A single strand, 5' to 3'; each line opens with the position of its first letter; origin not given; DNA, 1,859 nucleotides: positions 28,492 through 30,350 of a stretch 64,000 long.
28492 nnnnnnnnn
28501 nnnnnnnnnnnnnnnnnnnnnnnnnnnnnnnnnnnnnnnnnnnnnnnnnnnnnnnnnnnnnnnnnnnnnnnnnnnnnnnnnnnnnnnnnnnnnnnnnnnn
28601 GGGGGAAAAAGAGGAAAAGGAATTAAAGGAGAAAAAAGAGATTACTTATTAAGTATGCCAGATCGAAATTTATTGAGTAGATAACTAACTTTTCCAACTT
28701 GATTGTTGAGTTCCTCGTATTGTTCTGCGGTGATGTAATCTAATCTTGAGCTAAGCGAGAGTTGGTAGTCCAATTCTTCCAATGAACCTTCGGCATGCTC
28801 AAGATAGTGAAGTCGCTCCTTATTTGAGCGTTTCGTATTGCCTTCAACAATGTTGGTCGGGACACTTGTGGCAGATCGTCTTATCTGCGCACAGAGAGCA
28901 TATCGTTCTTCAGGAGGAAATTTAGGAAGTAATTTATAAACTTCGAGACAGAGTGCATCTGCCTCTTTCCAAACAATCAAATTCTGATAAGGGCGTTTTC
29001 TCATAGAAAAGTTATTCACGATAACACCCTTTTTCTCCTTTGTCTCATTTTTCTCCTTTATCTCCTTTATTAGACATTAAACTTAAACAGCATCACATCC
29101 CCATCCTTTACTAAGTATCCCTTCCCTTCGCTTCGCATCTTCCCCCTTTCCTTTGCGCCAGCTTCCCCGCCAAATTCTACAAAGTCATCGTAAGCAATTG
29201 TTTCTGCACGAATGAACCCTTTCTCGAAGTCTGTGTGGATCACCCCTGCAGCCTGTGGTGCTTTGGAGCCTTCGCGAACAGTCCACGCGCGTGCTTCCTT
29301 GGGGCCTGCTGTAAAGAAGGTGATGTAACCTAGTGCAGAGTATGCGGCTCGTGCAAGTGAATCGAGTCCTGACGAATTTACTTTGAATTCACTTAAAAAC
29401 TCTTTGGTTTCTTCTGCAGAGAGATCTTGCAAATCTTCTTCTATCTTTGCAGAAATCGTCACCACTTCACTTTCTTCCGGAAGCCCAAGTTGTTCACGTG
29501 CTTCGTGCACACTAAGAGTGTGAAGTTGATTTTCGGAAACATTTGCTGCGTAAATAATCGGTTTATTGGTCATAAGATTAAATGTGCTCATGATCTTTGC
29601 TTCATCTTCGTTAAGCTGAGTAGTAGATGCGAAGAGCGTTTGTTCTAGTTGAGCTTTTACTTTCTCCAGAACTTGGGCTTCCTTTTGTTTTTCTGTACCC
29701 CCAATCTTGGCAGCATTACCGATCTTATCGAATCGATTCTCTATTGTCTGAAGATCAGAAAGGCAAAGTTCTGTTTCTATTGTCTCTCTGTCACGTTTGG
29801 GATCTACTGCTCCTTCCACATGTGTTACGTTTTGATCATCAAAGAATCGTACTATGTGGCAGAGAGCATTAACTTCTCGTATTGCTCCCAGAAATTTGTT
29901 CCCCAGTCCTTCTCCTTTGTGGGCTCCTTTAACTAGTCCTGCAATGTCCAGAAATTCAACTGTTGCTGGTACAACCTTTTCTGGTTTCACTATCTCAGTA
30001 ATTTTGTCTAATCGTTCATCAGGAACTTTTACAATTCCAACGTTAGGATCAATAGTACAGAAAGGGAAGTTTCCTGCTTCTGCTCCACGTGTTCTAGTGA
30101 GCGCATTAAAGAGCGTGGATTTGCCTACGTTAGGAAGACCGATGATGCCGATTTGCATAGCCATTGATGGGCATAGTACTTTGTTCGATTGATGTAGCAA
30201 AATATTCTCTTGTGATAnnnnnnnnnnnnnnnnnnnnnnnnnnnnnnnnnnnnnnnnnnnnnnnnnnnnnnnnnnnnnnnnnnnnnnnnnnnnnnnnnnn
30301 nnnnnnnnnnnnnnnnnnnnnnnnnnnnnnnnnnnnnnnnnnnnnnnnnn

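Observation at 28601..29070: Four-helix-bundle (IVS-protein) genes sit inside long hairpins with tandem-repeat arms, always in the same polarity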

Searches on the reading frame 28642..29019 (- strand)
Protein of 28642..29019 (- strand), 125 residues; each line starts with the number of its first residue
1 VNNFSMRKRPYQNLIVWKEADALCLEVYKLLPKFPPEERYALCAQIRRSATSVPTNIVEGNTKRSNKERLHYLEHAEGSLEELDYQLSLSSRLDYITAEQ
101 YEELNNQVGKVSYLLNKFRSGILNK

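Call 7: search_protein_families(library=pfam, proteins=[window:28642-29019:-], max_evalue=0.01)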
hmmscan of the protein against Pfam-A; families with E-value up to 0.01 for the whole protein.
window:28642-29019:- (125 aa): 2 families
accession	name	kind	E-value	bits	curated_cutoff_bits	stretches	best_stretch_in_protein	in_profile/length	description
PF05635.17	23S_rRNA_IVP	-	1.4e-35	122.1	33.8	1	12-117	1-106/106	23S rRNA-intervening sequence protein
PF22296.2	bAvd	-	2.1e-09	38.3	40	1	15-112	2-97/107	bAvd-like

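Call 8: search_protein_families(library=ncbifam, proteins=[window:28642-29019:-], max_evalue=0.01)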
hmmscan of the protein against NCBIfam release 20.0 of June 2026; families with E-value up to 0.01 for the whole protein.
window:28642-29019:- (125 aa): 4 families
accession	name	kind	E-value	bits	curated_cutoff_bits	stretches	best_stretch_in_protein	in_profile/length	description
TIGR02436.1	TIGR02436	subfamily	4.9e-33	113.6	24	1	16-119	1-105/109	four helix bundle protein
NF008911.0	PRK12275.1-2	subfamily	3.9e-28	98.3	137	1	10-116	3-109/118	hypothetical protein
NF008912.0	PRK12275.1-6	subfamily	4.5e-23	81.5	124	1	11-118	3-107/117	hypothetical protein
NF033474.1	DivGenRetAVD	equivalog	5.2e-12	46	80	1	16-110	3-94/104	diversity-generating retroelement protein Avd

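Call 21: find_related_loci(query=A1, collection=genome_contigs, flank=10000)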
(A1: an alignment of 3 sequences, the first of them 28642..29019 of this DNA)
Query A1 (125 aa) in genome_contigs; peptide patterns used: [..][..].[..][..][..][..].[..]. (x = any residue, [..] = any of these).
597 stretches matched a pattern (row limit reached: there are more); 74 encode a relative of the query (tblastn E <= 1e-3); 74 distinct loci.
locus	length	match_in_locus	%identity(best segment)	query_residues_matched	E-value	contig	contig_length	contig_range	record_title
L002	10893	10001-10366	72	4-125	9e-58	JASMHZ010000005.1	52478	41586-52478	MAG: Candidatus Peribacteraceae bacterium isolate ETNP7_MAG_84 NODE_5_length_52478_cov_4.375406, whole genome shotgun se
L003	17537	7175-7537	63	3-123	3e-51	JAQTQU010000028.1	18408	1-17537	MAG: Candidatus Peribacteraceae bacterium isolate STB_147 NODE_6932_length_18408_cov_3.516219_Sandtown_B, whole genome s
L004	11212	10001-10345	52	5-116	1e-28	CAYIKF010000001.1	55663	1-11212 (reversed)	MAG TPA_asm: uncultured Gammaproteobacteria bacterium isolate ERP119705_co21_379 genome assembly, contig: NODE_503_lengt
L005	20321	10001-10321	45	11-117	1e-28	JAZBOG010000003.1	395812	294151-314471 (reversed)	MAG: Bacteroidales bacterium isolate bin.717 k117_149003, whole genome shotgun sequence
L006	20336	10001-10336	43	9-117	1e-28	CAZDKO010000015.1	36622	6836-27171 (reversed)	MAG TPA_asm: uncultured bacterium isolate binchicken_co43_373 genome assembly, contig: NODE_1706_length_36622_cov_12.620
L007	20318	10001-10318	44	11-116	4e-28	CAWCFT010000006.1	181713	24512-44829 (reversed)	MAG: Endomicrobiales bacterium isolate MFD01231.bin.3.74 genome assembly, contig: contig_112, whole genome shotgun seque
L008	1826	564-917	46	1-118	3e-28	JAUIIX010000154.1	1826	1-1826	MAG: bacterium isolate Co_bin.282 NODE_389279_length_1826_cov_1.836374, whole genome shotgun sequence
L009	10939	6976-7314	42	11-123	5e-28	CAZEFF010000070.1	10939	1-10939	MAG TPA_asm: uncultured bacterium isolate SRP342105_co1_304 genome assembly, contig: NODE_8233_length_10939_cov_9.852811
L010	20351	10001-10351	42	6-122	7e-27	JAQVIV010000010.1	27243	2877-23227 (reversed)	MAG: Candidatus Shapirobacteria bacterium isolate STE_48 NODE_3664_length_27243_cov_6.967584_Sandtown_E, whole genome sh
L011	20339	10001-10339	41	6-118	2e-26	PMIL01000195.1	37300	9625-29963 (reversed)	MAG: Bacteroidales bacterium isolate fen_956 73.20120600_E3D.46_contig_18628, whole genome shotgun sequence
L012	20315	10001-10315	46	11-115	7e-26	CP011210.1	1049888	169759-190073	MAG: Candidatus Beckwithbacteria bacterium GW2011_GWC1_49_16 chromosome, complete genome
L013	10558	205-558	41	3-115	2e-25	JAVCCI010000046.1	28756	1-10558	MAG: Candidatus Kappaea frigidicola isolate MAG_3300035698_1500 Ga0374944_155021, whole genome shotgun sequence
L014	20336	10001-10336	39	11-122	2e-25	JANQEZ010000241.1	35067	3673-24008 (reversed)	MAG: Clostridia bacterium isolate PL23a_bin.55 k99_109820, whole genome shotgun sequence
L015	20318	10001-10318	42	11-116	2e-24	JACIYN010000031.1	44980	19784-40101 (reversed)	MAG: Desulfacinum sp. isolate MAG-79 Desulfacinum_C3_bin37_Scaffold_31, whole genome shotgun sequence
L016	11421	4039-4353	41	11-115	6e-24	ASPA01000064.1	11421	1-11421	Atribacteria bacterium SCGC AAA255-G05 A255G5DRAFT_contig_62_0.64_C, whole genome shotgun sequence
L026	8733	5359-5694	36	4-115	4e-20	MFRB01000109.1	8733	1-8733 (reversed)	MAG: Candidatus Magasanikbacteria bacterium RIFOXYD12_FULL_33_17 rifoxyd3_full_scaffold_4893, whole genome shotgun seque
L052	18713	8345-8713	28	2-120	4e-11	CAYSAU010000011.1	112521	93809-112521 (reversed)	MAG TPA_asm: uncultured Prolixibacteraceae bacterium isolate SRP278314_co2_362 genome assembly, contig: NODE_283_length_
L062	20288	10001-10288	29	25-122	4e-5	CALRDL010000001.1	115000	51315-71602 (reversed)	MAG: Candidatus Nomurabacteria bacterium isolate TH-11nov19-85 genome assembly, contig: TH-11nov19-C196, whole genome sh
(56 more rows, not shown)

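Call 57: search_protein_families(library=pfam, proteins=[L052:11587-11970:+, L026:6748-7167:+, L062:10402-10833:+, L002:6401-6802:+], max_evalue=0.01)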
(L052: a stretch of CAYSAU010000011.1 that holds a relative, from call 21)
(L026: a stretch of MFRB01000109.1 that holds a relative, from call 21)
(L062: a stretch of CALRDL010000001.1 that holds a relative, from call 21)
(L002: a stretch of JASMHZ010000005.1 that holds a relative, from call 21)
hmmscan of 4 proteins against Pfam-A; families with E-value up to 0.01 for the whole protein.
L052:11587-11970:+ (127 aa): 1 family
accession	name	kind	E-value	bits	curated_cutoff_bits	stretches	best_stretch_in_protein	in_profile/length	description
PF13366.12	PDDEXK_3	-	5.4e-41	140.1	22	1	5-121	2-117/117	PD-(D/E)XK nuclease superfamily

L026:6748-7167:+ (139 aa): 0 families

L062:10402-10833:+ (143 aa): 1 family
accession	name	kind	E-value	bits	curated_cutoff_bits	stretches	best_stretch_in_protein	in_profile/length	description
PF12666.12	PrgI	-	3.4e-07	31.1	27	1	9-87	6-83/91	PrgI family protein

L002:6401-6802:+ (133 aa): 0 families

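Call 76: search_solved_structures(query=window:28642-29019:-, max_evalue=0.001)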
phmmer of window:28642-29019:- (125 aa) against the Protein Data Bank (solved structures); distinct sequences matched with E-value up to 0.001: 2.
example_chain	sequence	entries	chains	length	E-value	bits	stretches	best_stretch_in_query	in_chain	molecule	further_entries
2gsc_A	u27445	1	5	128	2.7e-22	82.6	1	2-114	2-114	Putative uncharacterized protein XCC0516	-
2rld_A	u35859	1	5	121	1.5e-09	41.5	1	25-115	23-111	Uncharacterized protein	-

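Call 84: find_related_loci(query=A1, collection=viral_contigs, flank=3000)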
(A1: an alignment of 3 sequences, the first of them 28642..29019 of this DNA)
Query A1 (125 aa) in viral_contigs; peptide patterns used: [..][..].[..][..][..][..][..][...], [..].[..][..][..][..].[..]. (x = any residue, [..] = any of these).
188 stretches matched a pattern, but none encodes a relative of the query by tblastn (E <= 1e-3).

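Call 91: search_protein_representatives(protein=window:28642-29019:-)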
Query: 125 residues. Proteins with E-value up to 0.001 (for the whole library): 15685; up to 1e-10: 3748; up to 1e-30: 5. The best 150 are listed.
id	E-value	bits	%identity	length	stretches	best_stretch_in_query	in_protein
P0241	4.0e-46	172.4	66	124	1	7-122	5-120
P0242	7.3e-35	136.1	54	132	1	7-124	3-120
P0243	1.3e-34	135.3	56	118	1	6-123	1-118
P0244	6.1e-34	133.1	51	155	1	4-122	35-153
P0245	5.3e-32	126.8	55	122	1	6-122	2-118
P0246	2.1e-30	121.7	66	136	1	5-93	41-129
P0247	2.8e-28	114.8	50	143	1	8-122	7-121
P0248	3.3e-27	111.4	50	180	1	5-120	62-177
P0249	2.4e-25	105.4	46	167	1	6-119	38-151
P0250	3.9e-25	104.7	49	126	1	6-121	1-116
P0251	5.5e-25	104.2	44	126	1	9-124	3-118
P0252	6.2e-25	104.0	47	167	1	6-121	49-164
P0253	6.8e-25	103.9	41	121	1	6-121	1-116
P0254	8.9e-25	103.5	45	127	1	3-121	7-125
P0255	1.1e-24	103.3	45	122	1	8-121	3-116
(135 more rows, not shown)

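Call 93: search_protein_families(library=padloc, proteins=[window:28642-29019:-], max_evalue=0.01)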
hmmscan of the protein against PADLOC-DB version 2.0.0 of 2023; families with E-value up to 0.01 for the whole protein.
window:28642-29019:- (125 aa): 0 families

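Call 94: search_protein_families(library=phrogs, proteins=[window:28642-29019:-], max_evalue=0.001)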
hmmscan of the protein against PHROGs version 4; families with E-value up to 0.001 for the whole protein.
window:28642-29019:- (125 aa): 1 family
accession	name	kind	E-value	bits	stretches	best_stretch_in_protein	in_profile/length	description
phrog_3206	-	DNA, RNA and nucleotide metabolism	5.8e-13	49.7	1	5-119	7-121/154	Avd protein of DGR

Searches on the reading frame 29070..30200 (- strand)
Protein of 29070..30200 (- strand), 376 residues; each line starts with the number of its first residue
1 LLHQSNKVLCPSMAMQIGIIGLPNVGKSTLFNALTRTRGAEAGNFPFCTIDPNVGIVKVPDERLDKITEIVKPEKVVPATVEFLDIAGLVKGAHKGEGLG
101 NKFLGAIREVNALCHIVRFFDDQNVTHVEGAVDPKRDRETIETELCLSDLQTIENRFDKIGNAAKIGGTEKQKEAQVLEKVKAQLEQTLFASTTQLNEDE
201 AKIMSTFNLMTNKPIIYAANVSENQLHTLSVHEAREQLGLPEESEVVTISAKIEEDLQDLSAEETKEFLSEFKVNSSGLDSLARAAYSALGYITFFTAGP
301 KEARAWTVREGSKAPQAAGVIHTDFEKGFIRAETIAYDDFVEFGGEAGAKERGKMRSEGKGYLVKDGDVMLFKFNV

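Call 39: find_related_loci(query=window:29070-30200:-, collection=metagenome_contigs, flank=10000)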
Query window:29070-30200:- (376 aa) in metagenome_contigs; peptide patterns used: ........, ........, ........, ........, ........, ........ (x = any residue, [..] = any of these).
600 stretches matched a pattern (row limit reached: there are more); 595 encode a relative of the query (tblastn E <= 1e-3); the best 80 are kept; 80 distinct loci.
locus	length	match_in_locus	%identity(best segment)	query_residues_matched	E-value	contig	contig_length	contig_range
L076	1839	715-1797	56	15-375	3e-147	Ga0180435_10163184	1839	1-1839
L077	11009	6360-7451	55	12-375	2e-133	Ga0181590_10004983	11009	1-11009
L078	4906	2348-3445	55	12-376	9e-132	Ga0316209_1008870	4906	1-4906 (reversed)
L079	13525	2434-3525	55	12-376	1e-130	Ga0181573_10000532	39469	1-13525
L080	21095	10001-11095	55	15-376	1e-130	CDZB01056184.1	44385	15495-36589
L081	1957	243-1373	54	6-376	5e-139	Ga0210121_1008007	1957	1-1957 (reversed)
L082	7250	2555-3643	55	13-376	1e-129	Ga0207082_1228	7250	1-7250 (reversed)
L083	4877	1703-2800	55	12-376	4e-130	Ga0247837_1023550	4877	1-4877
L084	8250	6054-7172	50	3-375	2e-128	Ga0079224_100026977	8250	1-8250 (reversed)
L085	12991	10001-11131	53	3-376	2e-128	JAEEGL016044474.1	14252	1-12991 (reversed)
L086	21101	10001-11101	54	12-376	2e-128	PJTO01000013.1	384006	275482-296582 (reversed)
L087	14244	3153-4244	56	15-376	1e-127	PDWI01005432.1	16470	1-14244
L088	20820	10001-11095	54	15-376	1e-127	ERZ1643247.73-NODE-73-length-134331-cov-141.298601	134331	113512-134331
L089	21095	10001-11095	54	15-376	3e-127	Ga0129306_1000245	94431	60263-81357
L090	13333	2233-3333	54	11-374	1e-127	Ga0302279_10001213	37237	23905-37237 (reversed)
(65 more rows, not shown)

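Call 95: find_homologous_proteins(query=window:29070-30200:-, max_evalue=1e-120)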
Query window:29070-30200:- (376 aa): 769 proteins with E <= 1e-120 among 8000 candidates; the best 120 are listed.
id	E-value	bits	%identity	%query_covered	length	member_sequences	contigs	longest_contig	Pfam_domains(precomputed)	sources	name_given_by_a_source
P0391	2.0e-235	799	100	97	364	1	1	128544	PF01926.30,PF02421.25,PF06071.20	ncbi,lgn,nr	ncbi:redox-regulated ATPase YchF [Patescibacteria group bacterium]|nr:redox-regulated ATPase YchF [P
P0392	4.3e-214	729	90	97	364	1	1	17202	PF01926.30,PF02421.25,PF06071.20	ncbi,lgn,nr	ncbi:MAG: redox-regulated ATPase YchF [Kiritimatiellales bacterium]|nr:redox-regulated ATPase YchF [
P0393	4.9e-206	702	87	96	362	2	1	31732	PF01926.30,PF02421.25,PF06071.20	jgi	-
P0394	3.4e-205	699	87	97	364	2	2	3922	PF01926.30,PF02421.25,PF06071.20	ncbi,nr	ncbi:redox-regulated ATPase YchF [Patescibacteria group bacterium]|nr:redox-regulated ATPase YchF [P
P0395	5.2e-202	689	84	97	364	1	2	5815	PF01926.30,PF02421.25,PF06071.20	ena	-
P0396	7.8e-186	636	76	97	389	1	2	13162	PF01926.30,PF02421.25,PF06071.20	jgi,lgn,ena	-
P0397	1.2e-184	632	76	97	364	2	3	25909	PF01926.30,PF02421.25,PF06071.20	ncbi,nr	ncbi:redox-regulated ATPase YchF [Patescibacteria group bacterium]|nr:redox-regulated ATPase YchF [P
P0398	4.3e-184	630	73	100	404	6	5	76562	PF01926.30,PF02421.25,PF06071.20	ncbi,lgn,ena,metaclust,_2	metaclust:\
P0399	1.2e-179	615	74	97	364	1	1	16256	PF01926.30,PF02421.25,PF06071.20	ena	-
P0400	2.6e-177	608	74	97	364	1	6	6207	PF01926.30,PF02421.25,PF06071.20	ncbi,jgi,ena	-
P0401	6.2e-176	603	74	97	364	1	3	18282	PF01926.30,PF02421.25,PF06071.20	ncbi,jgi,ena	-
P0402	4.9e-167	574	71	97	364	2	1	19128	PF01926.30,PF02421.25,PF06071.20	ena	-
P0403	2.1e-166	572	71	97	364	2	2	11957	PF01926.30,PF02421.25,PF06071.20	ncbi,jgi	ncbi:MAG: redox-regulated ATPase YchF [Candidatus Peribacteraceae bacterium]|jgi:hypothetical protei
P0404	5.2e-163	561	69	97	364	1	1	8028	PF01926.30,PF02421.25,PF06071.20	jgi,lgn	-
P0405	1.2e-160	553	68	97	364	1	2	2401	PF01926.30,PF02421.25,PF06071.20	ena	-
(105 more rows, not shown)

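Call 96: find_encoding_contigs(protein=P0392, flank=4000, max_places=1)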
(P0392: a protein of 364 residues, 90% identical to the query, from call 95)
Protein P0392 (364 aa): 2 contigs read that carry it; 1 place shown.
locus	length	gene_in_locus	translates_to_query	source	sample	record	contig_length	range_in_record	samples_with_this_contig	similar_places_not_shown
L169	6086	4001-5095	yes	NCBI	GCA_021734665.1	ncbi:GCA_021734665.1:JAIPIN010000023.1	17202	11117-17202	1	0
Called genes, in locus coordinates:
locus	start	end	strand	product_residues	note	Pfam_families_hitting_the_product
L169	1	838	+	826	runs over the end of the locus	PF26449:DUF8128, PF02534:T4SS-DNA_transf, PF01935:DUF87 (weak), PF10412:TrwB_AAD_bind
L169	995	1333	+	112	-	-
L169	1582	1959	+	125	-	-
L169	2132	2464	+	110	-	-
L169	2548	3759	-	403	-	PF00395:SLH (weak), PF04203:Sortase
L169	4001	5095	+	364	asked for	PF01926:MMR_HSR1, PF02421:FeoB_N, PF06071:YchF-GTPase_C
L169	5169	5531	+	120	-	PF05635:23S_rRNA_IVP, PF22296:bAvd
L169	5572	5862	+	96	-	PF12647:RNHCP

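Call 97: find_encoding_contigs(protein=P0393, flank=4000, max_places=1)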
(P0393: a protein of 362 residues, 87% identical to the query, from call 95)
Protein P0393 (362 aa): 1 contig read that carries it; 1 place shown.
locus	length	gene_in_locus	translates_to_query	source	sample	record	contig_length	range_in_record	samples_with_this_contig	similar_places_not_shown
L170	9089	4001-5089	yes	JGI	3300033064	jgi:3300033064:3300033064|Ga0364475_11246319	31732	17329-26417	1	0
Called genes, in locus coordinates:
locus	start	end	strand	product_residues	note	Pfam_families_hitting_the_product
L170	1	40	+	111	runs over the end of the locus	-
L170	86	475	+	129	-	-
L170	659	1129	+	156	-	-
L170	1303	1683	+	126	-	-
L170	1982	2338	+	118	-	-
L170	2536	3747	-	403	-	PF00395:SLH, PF04203:Sortase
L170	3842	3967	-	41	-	-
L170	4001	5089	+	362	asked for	PF01926:MMR_HSR1, PF02421:FeoB_N, PF06071:YchF-GTPase_C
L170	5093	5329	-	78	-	-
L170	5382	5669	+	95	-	PF12647:RNHCP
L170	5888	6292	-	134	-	-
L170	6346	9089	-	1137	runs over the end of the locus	PF08471:Ribonuc_red_2_N, PF02867:Ribonuc_red_lgC, PF12637:TSCPD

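Call 98: find_encoding_contigs(protein=P0397, flank=4000, max_places=2)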
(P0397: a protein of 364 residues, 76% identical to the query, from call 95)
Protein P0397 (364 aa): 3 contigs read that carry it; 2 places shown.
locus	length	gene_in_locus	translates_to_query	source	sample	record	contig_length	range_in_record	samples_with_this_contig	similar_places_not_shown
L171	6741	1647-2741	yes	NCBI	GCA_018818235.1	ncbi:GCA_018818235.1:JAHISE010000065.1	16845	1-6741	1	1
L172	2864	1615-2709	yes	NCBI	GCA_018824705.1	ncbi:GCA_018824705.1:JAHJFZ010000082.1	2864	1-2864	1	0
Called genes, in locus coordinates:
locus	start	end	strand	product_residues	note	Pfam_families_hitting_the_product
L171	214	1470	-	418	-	PF00395:SLH, PF04203:Sortase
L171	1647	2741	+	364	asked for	PF01926:MMR_HSR1, PF02421:FeoB_N (weak), PF06071:YchF-GTPase_C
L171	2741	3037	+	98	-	PF12647:RNHCP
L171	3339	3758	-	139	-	-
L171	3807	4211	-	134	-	PF05635:23S_rRNA_IVP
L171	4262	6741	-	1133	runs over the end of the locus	PF08471:Ribonuc_red_2_N, PF02867:Ribonuc_red_lgC, PF12637:TSCPD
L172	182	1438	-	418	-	PF00395:SLH, PF04203:Sortase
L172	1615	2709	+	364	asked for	PF01926:MMR_HSR1, PF02421:FeoB_N (weak), PF06071:YchF-GTPase_C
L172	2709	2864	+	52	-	PF12647:RNHCP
